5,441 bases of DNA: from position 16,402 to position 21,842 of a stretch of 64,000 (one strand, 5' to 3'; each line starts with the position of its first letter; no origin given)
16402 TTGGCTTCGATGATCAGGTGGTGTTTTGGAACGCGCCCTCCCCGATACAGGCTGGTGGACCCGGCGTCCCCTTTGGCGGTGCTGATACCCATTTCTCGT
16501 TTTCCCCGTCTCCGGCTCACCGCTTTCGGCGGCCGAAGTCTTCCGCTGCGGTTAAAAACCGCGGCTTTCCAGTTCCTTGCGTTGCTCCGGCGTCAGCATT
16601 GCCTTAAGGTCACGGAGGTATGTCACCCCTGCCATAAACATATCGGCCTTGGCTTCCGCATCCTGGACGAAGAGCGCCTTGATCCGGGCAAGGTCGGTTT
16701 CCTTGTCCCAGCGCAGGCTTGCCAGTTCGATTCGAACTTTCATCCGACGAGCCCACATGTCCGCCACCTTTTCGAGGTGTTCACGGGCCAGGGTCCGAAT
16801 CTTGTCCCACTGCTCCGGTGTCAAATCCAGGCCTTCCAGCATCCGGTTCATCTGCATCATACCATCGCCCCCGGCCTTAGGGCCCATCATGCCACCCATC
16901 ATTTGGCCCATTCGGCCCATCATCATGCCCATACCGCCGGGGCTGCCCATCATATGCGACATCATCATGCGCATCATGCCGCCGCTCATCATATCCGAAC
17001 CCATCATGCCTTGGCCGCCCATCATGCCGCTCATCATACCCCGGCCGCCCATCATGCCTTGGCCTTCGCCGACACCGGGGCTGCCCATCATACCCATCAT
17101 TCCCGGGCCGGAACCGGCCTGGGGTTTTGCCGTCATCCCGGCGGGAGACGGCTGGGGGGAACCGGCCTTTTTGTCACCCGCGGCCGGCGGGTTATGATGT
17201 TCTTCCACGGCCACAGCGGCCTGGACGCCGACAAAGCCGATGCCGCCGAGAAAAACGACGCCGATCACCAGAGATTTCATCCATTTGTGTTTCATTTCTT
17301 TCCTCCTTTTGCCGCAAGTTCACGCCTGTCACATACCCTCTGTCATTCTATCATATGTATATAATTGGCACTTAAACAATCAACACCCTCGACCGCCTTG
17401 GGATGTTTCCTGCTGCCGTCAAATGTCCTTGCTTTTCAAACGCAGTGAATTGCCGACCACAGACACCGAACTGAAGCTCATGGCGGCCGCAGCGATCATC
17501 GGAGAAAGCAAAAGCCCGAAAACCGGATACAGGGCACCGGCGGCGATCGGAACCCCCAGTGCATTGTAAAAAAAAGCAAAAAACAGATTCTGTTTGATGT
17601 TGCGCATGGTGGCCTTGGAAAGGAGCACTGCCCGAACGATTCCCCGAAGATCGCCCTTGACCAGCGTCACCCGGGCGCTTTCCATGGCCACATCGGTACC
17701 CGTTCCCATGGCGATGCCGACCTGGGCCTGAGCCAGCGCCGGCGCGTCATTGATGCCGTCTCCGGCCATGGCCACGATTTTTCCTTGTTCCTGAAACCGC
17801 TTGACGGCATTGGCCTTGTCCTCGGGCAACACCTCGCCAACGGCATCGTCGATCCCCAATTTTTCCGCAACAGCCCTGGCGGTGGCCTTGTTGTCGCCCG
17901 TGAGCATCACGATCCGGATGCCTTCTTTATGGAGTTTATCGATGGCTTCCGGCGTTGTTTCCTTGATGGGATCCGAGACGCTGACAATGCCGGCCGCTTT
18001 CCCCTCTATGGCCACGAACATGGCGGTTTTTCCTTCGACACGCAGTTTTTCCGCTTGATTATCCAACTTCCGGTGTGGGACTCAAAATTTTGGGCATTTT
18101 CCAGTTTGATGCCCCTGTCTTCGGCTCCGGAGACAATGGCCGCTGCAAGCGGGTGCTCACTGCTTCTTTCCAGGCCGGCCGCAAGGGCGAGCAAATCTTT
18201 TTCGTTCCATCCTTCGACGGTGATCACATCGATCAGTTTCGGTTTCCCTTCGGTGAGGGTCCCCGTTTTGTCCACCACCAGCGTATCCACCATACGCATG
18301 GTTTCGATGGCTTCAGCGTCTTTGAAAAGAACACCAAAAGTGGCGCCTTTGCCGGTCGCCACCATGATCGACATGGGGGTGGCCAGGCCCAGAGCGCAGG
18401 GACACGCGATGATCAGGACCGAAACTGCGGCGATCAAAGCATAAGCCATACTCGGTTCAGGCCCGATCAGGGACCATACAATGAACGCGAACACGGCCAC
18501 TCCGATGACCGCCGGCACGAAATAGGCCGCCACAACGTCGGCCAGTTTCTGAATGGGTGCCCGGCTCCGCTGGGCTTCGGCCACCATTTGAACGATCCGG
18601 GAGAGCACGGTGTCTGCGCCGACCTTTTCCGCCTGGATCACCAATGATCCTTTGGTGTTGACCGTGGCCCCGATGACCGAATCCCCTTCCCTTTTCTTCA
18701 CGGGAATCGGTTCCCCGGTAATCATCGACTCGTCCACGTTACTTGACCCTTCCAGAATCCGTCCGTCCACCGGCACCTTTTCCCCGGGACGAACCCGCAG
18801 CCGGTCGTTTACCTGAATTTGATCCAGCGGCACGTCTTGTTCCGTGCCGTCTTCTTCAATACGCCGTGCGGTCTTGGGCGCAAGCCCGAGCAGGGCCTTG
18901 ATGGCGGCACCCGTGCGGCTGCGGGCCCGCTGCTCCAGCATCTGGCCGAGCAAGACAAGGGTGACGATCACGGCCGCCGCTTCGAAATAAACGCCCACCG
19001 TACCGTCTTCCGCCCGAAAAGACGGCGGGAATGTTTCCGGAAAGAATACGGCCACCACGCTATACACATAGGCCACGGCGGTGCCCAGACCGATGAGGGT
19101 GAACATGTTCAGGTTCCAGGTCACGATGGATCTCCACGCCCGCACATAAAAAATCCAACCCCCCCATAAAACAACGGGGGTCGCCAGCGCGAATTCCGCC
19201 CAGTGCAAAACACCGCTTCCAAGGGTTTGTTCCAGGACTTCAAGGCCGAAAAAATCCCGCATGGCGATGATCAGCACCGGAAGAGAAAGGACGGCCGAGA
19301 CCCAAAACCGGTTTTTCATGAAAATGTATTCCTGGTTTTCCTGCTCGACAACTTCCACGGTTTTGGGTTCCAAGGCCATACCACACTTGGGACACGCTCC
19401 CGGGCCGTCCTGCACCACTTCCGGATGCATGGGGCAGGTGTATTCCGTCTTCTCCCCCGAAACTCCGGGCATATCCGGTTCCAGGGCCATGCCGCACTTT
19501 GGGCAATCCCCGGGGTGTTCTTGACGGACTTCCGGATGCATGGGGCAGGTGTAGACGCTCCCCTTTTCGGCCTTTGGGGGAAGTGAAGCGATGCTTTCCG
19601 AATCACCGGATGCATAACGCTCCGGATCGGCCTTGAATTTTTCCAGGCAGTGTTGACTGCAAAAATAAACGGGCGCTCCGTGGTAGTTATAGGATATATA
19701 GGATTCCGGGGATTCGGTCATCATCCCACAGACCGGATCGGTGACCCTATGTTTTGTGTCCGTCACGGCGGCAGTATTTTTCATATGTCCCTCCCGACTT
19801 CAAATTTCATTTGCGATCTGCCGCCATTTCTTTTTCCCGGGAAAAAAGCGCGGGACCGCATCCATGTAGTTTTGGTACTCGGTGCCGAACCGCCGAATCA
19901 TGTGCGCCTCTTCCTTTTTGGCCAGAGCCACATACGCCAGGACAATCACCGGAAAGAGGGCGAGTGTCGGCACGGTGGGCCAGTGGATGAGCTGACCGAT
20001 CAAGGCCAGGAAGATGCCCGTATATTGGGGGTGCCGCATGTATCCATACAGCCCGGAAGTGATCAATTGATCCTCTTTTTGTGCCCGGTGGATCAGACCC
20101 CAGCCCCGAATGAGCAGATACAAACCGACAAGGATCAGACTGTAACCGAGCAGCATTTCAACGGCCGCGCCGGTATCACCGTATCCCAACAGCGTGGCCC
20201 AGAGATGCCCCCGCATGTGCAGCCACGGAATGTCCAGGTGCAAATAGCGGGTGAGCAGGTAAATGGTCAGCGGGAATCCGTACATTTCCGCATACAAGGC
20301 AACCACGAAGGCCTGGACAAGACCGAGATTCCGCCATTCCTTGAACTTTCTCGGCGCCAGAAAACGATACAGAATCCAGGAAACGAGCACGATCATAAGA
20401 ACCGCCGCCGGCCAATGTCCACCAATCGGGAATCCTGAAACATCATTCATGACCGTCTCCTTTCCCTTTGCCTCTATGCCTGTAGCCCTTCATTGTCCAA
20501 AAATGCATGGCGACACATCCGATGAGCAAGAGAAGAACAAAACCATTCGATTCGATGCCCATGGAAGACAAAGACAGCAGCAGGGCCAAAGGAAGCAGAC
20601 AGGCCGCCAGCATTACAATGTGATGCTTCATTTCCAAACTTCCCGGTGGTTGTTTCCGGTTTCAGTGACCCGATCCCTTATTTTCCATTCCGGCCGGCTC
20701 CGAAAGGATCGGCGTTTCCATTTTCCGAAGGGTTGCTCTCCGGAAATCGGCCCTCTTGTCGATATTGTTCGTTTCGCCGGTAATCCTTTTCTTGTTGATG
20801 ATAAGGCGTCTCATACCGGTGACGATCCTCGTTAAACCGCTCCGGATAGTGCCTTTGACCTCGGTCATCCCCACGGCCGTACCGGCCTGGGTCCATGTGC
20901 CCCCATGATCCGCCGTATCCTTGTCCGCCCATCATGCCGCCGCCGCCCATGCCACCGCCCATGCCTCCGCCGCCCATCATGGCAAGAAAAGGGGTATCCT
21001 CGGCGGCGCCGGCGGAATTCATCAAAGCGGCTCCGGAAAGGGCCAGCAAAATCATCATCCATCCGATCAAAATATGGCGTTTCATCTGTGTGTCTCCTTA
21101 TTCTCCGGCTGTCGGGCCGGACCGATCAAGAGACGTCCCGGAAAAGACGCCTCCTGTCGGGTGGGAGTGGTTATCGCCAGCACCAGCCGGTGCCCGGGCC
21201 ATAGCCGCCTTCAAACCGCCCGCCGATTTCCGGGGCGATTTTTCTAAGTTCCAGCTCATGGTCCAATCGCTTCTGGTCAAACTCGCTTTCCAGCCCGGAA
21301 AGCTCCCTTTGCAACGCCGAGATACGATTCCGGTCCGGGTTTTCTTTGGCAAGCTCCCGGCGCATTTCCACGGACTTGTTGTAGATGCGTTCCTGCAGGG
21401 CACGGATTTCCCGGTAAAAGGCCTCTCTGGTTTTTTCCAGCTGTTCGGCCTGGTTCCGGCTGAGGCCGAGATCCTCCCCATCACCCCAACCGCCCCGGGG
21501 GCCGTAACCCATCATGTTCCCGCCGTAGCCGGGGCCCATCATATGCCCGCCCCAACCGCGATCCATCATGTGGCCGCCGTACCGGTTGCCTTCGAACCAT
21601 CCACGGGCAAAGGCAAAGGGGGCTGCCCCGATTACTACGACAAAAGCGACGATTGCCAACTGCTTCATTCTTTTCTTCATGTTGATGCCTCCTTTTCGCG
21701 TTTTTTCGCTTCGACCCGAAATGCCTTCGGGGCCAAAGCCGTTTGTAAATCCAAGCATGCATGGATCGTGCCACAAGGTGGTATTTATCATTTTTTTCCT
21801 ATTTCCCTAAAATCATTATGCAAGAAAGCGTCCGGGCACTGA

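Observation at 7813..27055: Six exact-spacing sigma-54 promoters link DegP/RND efflux, a ZraSR-like pair, the copper island, an RseC-like operon and a multicopper oxidase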

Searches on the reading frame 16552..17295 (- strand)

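Call 36: search_protein_families(library=pfam, proteins=[window:16552-17295:-], max_evalue=0.1)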
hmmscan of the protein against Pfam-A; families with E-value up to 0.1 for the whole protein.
window:16552-17295:- (247 aa): 2 families
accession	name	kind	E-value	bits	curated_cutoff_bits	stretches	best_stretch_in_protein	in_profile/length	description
PF07813.17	LTXXQ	-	7.4e-08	33.5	24.3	1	146-244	3-98/100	LTXXQ motif family protein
PF13801.11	Metal_resist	-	1.9e-07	31.7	29.2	1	129-240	14-124/125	Heavy-metal resistance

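Call 60: search_protein_families(library=ncbifam, proteins=[window:16552-17295:-], max_evalue=0.00001)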
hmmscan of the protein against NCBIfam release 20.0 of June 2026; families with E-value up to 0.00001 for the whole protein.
window:16552-17295:- (247 aa): 1 family
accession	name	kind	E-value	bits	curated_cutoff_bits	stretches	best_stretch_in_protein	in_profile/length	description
NF007769.1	PRK10455.1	equivalog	5.6e-07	30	174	1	137-242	39-140/160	ATP-independent periplasmic protein-refolding chaperone Spy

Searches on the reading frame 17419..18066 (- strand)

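Call 10: search_protein_families(library=pfam, proteins=[window:17419-18066:-], max_evalue=0.01)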
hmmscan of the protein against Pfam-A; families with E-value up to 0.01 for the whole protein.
window:17419-18066:- (215 aa): 3 families
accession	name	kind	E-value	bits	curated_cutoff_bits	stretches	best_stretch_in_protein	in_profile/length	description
PF00702.32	Hydrolase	-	3.9e-24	86.6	26.4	1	4-114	71-190/191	haloacid dehalogenase-like hydrolase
PF08282.18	Hydrolase_3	-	1.8e-10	41.4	20.9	1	83-146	187-254/255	haloacid dehalogenase-like hydrolase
PF12710.13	HAD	-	6.3e-07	30.4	27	1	39-111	88-188/189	haloacid dehalogenase-like hydrolase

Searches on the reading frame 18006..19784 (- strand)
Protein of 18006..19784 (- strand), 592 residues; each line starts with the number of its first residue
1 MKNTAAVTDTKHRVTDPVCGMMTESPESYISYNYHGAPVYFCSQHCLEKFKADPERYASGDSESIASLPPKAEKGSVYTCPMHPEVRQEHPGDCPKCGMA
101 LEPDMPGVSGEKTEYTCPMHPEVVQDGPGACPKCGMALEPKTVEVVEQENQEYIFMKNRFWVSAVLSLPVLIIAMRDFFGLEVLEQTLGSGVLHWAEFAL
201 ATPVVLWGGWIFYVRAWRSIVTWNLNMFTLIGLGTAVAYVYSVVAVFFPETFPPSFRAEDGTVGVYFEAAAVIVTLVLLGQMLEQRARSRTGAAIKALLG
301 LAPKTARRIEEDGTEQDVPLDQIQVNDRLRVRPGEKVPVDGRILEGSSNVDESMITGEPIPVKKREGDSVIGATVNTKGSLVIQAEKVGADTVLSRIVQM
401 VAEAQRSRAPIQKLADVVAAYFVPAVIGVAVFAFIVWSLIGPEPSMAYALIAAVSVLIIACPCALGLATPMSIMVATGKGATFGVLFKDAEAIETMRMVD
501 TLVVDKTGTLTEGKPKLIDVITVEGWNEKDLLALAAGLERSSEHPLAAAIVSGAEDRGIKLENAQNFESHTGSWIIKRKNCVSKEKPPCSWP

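Call 10: search_protein_families(library=pfam, proteins=[window:18006-19784:-], max_evalue=0.01)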
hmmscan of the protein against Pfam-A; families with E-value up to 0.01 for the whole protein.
window:18006-19784:- (592 aa): 4 families
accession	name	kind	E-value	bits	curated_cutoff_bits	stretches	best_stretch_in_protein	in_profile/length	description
PF00122.25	E1-E2_ATPase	-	3.1e-58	196.7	28.1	1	301-481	2-179/181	E1-E2 ATPase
PF19335.5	HMBD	-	2e-24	85.6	23.6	2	77-103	1-27/28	Heavy metal binding domain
PF04945.19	YHS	-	1.9e-14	53.8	30.3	1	14-59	1-45/47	YHS domain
PF00702.32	Hydrolase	-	1.2e-06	29.5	26.4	1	499-565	1-51/191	haloacid dehalogenase-like hydrolase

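Call 41: find_related_loci(query=window:18006-19784:-, collection=metagenome_contigs, flank=10000)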
Query window:18006-19784:- (592 aa) in metagenome_contigs; peptide patterns used: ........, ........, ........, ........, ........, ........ (x = any residue, [..] = any of these).
600 stretches matched a pattern (row limit reached: there are more); 580 encode a relative of the query (tblastn E <= 1e-3); the best 80 are kept; 80 distinct loci.
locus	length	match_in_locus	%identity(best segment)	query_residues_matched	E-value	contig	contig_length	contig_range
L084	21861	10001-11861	92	1-592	0e+0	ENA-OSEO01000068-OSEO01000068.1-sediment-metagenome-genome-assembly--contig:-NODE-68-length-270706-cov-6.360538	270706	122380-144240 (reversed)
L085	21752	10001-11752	64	4-575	0e+0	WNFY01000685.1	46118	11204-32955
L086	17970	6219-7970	64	4-575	0e+0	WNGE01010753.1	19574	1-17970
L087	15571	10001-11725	64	10-575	0e+0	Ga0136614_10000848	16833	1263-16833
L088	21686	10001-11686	66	16-578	0e+0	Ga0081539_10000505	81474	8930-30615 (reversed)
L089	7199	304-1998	64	12-575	0e+0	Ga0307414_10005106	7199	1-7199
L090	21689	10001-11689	65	9-578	0e+0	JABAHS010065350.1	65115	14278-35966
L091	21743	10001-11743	64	14-578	0e+0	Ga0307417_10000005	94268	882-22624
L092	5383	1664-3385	64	14-578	0e+0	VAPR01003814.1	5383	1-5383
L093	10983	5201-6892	64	14-578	0e+0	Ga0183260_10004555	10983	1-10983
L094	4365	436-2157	64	16-575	0e+0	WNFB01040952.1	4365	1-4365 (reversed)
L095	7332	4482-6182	66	16-578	0e+0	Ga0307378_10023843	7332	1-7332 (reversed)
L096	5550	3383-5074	64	16-575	0e+0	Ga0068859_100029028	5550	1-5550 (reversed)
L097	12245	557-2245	64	16-575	0e+0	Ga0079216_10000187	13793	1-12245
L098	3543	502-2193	65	16-578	0e+0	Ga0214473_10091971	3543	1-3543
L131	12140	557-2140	61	16-575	0e+0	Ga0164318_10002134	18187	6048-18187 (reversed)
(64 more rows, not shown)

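Call 60: search_protein_families(library=ncbifam, proteins=[window:18006-19784:-], max_evalue=0.00001)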
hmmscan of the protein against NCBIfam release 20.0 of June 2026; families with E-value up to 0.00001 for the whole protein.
window:18006-19784:- (592 aa): 18 families
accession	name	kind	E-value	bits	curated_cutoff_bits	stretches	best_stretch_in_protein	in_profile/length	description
NF007952.0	PRK10671.1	equivalog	3.9e-116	389.2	1316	1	158-572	187-592/838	copper-exporting P-type ATPase CopA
TIGR01511.1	ATPase-IB1_Cu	subfamily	2.5e-113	379.8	397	1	209-564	2-322/542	copper-translocating P-type ATPase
TIGR01525.1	ATPase-IB_hvy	subfamily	1.5e-112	377.3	346.25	1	228-573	2-325/560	heavy metal translocating P-type ATPase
TIGR01512.1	ATPase-IB2_Cd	subfamily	4.6e-79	266.4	313.5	1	263-561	15-290/494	cadmium family heavy metal-translocating P-type ATPase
NF008262.1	PRK11033.1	equivalog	9.3e-65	219.4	1005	1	269-575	197-501/731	zinc/cadmium/mercury/lead-transporting ATPase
NF033775.1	P_type_ZntA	exception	4.3e-58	197.2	1240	1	264-575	198-506/732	Zn(II)/Cd(II)/Pb(II) translocating P-type ATPase ZntA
TIGR01494.1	ATPase_P-type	subfamily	5.8e-43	147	62.3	1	272-525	1-237/478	HAD-IC family P-type ATPase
TIGR01497.1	kdpB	equivalog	5.7e-30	104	527.9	1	262-567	61-367/675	potassium-transporting ATPase subunit KdpB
TIGR01647.1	ATPase-IIIA_H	equivalog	1.4e-29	102.9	615.5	1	267-580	55-369/755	plasma-membrane proton-efflux P-type ATPase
NF010609.0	PRK14010.1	equivalog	5.2e-23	81.1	1323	1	264-561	62-360/673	K(+)-transporting ATPase subunit B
TIGR01517.1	ATPase-IIB_Ca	equivalog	1e-19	70.3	507.05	1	311-520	162-381/882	calcium-translocating P-type ATPase, PMCA-type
TIGR01106.1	ATPase-IIC_X-K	subfamily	1e-14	53.5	946.1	1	271-514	108-359/997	Na,H/K antiporter P-type ATPase subunit alpha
TIGR01657.1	P-ATPase-V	hypoth_equivalog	1.3e-13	49.4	618.25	1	425-528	374-477/1055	ATP13A2 family polyamine export P-type ATPase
TIGR01524.1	ATPase-IIIB_Mg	equivalog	3.5e-12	45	610.75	1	267-535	88-372/867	magnesium-translocating P-type ATPase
TIGR01522.1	ATPase-IIA2_Ca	equivalog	6.1e-11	40.8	798.3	1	284-524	99-344/854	calcium-transporting P-type ATPase, PMR1-type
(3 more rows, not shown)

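Call 66: search_protein_families(library=pfam, proteins=[L131:2955-3482:+, L131:3279-4007:-, L131:4210-4626:+, L131:4646-5002:+, L131:4786-5772:-, L131:5776-6825:-, L131:6838-7710:-, L131:7776-8486:+, L131:8504-9712:+, L131:10440-11507:+], max_evalue=0.001)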
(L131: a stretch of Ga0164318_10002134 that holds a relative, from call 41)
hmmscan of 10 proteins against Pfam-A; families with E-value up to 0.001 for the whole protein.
L131:2955-3482:+ (175 aa): 1 family
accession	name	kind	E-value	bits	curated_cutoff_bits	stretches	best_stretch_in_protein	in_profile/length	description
PF11249.13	DUF3047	-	9.5e-32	110.6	27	1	53-158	1-129/198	Protein of unknown function (DUF3047)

L131:3279-4007:- (242 aa): 0 families

L131:4210-4626:+ (138 aa): 1 family
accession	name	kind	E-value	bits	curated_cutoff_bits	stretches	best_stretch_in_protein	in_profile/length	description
PF04246.17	RseC_MucC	-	1.4e-20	74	24.4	1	52-134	5-88/130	Positive regulator of sigma(E), RseC/MucC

L131:4646-5002:+ (118 aa): 0 families

L131:4786-5772:- (328 aa): 1 family
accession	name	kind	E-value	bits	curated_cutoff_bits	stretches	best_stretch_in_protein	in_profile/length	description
PF02126.24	PTE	-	2.2e-60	205.1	22.4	1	13-325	1-297/298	Phosphotriesterase family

L131:5776-6825:- (349 aa): 2 families
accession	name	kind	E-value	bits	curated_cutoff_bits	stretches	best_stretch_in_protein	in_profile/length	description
PF00766.25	ETF_alpha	-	6.6e-31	106.6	27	1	201-282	1-81/81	Electron transfer flavoprotein FAD-binding domain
PF01012.27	ETF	-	6.3e-23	82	26.7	1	6-179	2-177/181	Electron transfer flavoprotein domain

L131:6838-7710:- (290 aa): 1 family
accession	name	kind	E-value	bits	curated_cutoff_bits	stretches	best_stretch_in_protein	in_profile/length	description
PF01012.27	ETF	-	1.2e-28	100.6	26.7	1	54-244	2-180/181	Electron transfer flavoprotein domain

L131:7776-8486:+ (236 aa): 1 family
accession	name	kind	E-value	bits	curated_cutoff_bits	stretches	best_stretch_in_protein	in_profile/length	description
PF00300.27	His_Phos_1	-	9e-19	68.3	21.7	1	4-219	1-192/194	Histidine phosphatase superfamily (branch 1)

L131:8504-9712:+ (402 aa): 4 families
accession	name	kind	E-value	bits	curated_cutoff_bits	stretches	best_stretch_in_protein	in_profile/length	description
PF00441.29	Acyl-CoA_dh_1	-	1.5e-36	126.2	22.4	1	240-393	1-150/150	Acyl-CoA dehydrogenase, C-terminal domain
PF02771.21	Acyl-CoA_dh_N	-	1.1e-16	61.6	22.9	1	7-124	2-113/113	Acyl-CoA dehydrogenase, N-terminal domain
PF02770.24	Acyl-CoA_dh_M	-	2.3e-15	57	33.3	1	128-216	1-88/97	Acyl-CoA dehydrogenase, middle domain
PF08028.16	Acyl-CoA_dh_2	-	7.9e-12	46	22.7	1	256-378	2-130/134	Acyl-CoA dehydrogenase, C-terminal domain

L131:10440-11507:+ (355 aa): 1 family
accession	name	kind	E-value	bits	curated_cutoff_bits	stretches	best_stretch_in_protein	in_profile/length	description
PF01636.29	APH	-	9e-56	189.7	23.2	1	38-266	2-222/239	Phosphotransferase enzyme family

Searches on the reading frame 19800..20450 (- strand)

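Call 10: search_protein_families(library=pfam, proteins=[window:19800-20450:-], max_evalue=0.01)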
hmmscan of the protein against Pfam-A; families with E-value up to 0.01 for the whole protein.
window:19800-20450:- (216 aa): 4 families
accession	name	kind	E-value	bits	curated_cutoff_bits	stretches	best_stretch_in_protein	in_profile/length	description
PF04191.18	PEMT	-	1.7e-10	41.7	25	1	123-190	36-104/105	Phospholipid methyltransferase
PF04140.19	ICMT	-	4.1e-09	37.2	24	1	99-185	5-94/95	Isoprenylcysteine carboxyl methyltransferase (ICMT) family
PF01222.22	ERG4_ERG24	-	0.0014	17.9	27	1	124-200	346-424/432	Ergosterol biosynthesis ERG4/ERG24 family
PF06966.17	DUF1295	-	0.0016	18.4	20.4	1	126-197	152-233/235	Protein of unknown function (DUF1295)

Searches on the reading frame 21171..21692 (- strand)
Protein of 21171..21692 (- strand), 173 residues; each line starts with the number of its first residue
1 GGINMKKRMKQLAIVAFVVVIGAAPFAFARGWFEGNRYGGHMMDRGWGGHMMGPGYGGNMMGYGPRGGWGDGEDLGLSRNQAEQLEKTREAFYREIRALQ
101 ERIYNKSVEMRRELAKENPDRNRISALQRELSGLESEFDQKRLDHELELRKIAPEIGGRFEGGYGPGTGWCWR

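Call 10: search_protein_families(library=pfam, proteins=[window:21171-21692:-], max_evalue=0.01)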
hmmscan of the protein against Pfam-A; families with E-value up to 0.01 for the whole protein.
window:21171-21692:- (173 aa): 1 family
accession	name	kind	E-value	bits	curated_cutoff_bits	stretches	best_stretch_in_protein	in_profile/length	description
PF13801.11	Metal_resist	-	3.7e-11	43.7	29.2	1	55-155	20-120/125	Heavy-metal resistance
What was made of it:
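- On ZraPSR system: The 21171-21692 product matches PF13801 at 43.7 bits (cut-off 29.2; call 10) and lies behind P4.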

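Call 60: search_protein_families(library=ncbifam, proteins=[window:21171-21692:-], max_evalue=0.00001)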
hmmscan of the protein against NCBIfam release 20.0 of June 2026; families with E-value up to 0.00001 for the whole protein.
window:21171-21692:- (173 aa): 1 family
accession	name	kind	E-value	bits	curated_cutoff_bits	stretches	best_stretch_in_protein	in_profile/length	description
NF008584.2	PRK11546.1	equivalog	7.3e-08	32.8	200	1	70-152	37-119/145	zinc resistance sensor/chaperone ZraP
